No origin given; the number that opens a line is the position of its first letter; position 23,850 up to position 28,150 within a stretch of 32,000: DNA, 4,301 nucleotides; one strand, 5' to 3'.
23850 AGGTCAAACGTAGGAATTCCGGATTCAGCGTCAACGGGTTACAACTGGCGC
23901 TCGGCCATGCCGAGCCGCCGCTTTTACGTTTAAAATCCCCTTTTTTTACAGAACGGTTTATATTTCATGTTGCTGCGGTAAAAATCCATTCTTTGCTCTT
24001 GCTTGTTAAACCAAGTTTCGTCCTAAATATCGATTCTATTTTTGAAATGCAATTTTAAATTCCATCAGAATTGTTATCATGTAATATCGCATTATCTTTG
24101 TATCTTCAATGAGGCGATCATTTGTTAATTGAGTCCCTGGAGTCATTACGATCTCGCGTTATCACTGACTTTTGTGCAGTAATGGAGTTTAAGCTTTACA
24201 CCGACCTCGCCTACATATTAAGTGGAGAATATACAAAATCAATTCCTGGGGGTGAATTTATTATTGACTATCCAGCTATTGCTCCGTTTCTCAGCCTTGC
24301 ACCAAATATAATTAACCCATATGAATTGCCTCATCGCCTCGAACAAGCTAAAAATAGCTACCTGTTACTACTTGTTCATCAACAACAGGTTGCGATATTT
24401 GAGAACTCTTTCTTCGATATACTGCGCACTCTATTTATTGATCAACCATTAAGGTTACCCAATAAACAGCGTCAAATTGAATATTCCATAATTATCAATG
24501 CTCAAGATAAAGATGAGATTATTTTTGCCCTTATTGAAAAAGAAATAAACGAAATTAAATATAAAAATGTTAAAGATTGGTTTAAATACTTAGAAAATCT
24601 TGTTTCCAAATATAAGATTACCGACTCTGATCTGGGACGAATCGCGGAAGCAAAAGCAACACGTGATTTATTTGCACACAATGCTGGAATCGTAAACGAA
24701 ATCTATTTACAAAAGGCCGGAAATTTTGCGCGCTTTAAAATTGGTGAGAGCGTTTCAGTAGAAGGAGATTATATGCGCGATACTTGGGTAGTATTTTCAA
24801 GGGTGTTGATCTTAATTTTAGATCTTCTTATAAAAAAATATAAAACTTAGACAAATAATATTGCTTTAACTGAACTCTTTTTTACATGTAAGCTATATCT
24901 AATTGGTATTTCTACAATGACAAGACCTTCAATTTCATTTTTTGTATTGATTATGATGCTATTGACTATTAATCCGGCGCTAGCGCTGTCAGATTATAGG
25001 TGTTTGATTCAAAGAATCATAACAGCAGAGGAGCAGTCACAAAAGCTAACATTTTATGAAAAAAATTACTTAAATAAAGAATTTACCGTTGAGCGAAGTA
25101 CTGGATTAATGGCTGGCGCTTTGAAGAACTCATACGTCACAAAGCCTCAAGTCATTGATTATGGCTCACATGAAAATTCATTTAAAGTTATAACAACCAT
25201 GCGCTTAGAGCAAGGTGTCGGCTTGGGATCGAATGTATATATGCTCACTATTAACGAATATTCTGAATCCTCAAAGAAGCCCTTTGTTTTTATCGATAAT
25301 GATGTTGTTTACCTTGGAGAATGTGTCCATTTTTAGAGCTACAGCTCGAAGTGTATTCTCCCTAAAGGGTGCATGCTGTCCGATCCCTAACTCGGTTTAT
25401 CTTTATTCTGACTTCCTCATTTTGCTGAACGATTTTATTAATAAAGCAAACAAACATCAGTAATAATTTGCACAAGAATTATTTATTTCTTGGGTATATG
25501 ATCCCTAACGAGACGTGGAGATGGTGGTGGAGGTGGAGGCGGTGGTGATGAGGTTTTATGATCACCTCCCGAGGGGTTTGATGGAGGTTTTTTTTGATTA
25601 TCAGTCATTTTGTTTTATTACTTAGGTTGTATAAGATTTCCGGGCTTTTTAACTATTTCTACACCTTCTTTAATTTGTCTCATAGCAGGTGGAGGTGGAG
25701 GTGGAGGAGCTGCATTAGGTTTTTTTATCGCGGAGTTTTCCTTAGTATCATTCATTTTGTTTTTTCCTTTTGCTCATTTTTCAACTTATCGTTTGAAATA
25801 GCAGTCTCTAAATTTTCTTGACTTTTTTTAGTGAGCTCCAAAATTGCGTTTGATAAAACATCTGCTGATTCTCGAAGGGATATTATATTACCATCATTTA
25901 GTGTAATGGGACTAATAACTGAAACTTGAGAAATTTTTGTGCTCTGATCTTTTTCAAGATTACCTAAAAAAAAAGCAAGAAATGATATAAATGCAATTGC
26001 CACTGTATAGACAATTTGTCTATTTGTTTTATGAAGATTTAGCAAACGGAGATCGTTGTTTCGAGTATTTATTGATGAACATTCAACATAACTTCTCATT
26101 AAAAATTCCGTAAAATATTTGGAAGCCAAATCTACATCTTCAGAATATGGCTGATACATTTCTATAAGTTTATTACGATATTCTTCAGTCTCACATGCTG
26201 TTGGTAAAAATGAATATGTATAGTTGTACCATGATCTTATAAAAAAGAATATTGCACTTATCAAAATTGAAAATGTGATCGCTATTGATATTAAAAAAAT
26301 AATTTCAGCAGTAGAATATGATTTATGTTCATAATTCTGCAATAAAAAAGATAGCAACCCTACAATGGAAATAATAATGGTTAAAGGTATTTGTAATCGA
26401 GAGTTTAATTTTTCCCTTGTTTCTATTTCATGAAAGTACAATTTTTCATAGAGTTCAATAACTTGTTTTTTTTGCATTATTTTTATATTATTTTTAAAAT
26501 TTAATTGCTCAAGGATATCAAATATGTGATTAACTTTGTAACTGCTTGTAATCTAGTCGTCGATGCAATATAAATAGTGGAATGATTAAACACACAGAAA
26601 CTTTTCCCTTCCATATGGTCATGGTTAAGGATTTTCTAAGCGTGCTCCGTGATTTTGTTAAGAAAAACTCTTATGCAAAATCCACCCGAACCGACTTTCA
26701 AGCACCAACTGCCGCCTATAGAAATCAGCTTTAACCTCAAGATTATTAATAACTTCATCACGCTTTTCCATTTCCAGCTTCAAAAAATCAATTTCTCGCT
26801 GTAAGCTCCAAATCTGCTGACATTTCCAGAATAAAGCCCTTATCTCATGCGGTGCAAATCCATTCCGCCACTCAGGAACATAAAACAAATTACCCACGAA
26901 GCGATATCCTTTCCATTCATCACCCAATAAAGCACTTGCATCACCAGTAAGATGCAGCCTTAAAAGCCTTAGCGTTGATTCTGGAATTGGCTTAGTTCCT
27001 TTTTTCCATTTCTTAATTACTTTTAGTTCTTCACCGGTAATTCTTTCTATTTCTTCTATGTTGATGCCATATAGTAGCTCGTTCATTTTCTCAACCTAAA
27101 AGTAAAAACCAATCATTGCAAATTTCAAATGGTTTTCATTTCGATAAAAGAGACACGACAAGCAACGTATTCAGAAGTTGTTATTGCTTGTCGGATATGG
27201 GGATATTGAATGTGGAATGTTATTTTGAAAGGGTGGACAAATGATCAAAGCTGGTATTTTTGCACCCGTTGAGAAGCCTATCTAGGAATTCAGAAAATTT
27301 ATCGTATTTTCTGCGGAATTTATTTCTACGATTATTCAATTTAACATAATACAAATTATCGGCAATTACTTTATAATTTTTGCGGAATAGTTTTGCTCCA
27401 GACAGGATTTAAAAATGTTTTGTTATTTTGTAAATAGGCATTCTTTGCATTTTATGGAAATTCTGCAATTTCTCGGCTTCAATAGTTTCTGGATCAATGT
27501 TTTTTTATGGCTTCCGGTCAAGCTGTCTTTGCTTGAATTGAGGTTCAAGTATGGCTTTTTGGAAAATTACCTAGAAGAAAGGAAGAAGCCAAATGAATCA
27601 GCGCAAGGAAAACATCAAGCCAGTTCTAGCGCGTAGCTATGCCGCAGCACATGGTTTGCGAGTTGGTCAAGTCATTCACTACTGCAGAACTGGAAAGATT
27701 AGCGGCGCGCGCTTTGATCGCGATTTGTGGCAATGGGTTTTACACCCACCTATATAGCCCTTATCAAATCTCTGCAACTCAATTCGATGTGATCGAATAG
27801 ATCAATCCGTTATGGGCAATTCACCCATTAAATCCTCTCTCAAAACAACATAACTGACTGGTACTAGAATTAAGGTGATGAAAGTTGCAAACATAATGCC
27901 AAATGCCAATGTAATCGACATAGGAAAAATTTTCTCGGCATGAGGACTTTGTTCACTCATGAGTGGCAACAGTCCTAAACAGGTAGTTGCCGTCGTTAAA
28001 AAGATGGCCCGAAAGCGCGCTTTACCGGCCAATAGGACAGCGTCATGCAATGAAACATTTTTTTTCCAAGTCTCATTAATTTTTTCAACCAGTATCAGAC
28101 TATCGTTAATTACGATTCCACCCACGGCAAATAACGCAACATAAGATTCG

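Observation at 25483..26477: Minus-strand cargo operon: 3-TM membrane protein followed by two tandem polyproline micro-ORFs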

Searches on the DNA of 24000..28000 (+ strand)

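Call 6: search_dna_similar(query=window:24000-28000:+, collection=ecoli_genomes, mode=near, max_rows=15)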
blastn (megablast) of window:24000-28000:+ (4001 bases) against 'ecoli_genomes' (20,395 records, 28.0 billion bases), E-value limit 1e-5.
No match.

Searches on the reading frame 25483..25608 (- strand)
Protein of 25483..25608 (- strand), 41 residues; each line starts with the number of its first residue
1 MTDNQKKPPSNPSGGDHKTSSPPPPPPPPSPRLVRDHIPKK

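Call 7: search_protein_families(library=pfam, proteins=[window:25483-25608:-], max_evalue=0.01)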
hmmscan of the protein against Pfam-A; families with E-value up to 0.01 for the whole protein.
window:25483-25608:- (41 aa): 0 families

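Call 12: search_protein_families(library=padloc, proteins=[window:25483-25608:-], max_evalue=0.01)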
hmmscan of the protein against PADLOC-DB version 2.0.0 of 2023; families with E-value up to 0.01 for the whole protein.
window:25483-25608:- (41 aa): 0 families

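Call 13: search_protein_families(library=phrogs, proteins=[window:25483-25608:-], max_evalue=0.01)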
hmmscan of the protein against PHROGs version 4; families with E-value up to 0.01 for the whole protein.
window:25483-25608:- (41 aa): 0 families

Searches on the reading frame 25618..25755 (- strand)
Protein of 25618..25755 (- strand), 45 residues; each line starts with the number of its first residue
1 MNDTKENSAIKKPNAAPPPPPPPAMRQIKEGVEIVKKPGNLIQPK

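Call 7: search_protein_families(library=pfam, proteins=[window:25618-25755:-], max_evalue=0.01)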
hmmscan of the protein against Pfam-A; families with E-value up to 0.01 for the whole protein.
window:25618-25755:- (45 aa): 0 families

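Call 12: search_protein_families(library=padloc, proteins=[window:25618-25755:-], max_evalue=0.01)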
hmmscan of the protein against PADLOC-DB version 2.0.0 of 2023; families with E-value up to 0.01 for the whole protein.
window:25618-25755:- (45 aa): 0 families

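Call 13: search_protein_families(library=phrogs, proteins=[window:25618-25755:-], max_evalue=0.01)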
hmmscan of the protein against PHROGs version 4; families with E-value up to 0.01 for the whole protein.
window:25618-25755:- (45 aa): 0 families

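Call 26: list_cluster_members(proteins=[P0001, window:25618-25755:-, window:25483-25608:-, window:26658-27086:-])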
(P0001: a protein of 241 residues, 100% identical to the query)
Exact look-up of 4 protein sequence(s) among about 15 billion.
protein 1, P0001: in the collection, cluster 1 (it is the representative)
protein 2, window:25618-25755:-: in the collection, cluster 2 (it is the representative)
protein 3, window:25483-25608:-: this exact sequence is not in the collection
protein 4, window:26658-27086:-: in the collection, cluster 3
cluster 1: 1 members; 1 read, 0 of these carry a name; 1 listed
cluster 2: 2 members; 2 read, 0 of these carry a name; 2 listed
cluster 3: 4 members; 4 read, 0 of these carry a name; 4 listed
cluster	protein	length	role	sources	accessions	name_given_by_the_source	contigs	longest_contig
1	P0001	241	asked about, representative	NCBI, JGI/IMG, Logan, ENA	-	-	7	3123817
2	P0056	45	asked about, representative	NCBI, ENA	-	-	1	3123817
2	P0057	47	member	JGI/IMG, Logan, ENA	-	-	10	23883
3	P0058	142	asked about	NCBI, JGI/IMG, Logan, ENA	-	-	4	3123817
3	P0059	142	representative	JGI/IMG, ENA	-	-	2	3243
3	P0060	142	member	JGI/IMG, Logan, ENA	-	-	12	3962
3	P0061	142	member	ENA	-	-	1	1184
